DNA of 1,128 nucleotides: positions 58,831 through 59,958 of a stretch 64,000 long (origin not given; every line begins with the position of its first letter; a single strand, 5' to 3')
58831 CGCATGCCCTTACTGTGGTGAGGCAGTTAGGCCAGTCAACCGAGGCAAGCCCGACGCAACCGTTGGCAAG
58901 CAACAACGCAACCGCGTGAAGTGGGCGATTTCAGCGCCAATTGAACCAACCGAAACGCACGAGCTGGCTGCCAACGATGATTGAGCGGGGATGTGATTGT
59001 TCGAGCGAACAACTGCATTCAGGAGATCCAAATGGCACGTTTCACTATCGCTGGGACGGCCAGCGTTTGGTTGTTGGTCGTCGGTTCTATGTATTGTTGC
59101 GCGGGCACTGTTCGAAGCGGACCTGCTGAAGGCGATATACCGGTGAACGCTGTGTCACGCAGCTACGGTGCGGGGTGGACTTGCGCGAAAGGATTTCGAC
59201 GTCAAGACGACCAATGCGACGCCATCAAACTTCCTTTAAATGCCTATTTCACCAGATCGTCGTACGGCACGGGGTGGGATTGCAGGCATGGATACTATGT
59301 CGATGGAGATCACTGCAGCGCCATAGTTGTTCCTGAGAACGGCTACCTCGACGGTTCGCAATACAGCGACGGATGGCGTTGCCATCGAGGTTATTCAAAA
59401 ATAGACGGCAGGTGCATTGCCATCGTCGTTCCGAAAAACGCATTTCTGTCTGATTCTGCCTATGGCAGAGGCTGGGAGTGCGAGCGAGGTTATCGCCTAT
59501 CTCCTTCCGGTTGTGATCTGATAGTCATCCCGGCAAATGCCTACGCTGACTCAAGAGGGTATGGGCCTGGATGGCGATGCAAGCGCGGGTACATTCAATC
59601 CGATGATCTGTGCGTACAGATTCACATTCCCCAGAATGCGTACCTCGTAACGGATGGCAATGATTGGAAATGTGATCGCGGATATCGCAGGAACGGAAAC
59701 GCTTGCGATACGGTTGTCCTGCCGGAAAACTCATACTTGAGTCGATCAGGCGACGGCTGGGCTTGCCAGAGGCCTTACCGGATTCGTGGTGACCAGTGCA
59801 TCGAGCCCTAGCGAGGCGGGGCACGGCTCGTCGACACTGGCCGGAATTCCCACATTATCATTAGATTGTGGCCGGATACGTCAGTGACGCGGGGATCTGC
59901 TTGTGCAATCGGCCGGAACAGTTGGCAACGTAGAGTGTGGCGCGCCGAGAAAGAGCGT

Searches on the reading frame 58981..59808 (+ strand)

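Call 17: search_protein_families(library=pfam, proteins=[window:58981-59808:+])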
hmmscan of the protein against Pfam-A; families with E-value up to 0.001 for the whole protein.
window:58981-59808:+ (276 aa): 1 family
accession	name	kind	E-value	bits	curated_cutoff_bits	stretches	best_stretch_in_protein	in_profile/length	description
PF12946.13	EGF_MSP1_1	-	0.00012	22.5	27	0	211-242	2-36/37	MSP1 EGF domain 1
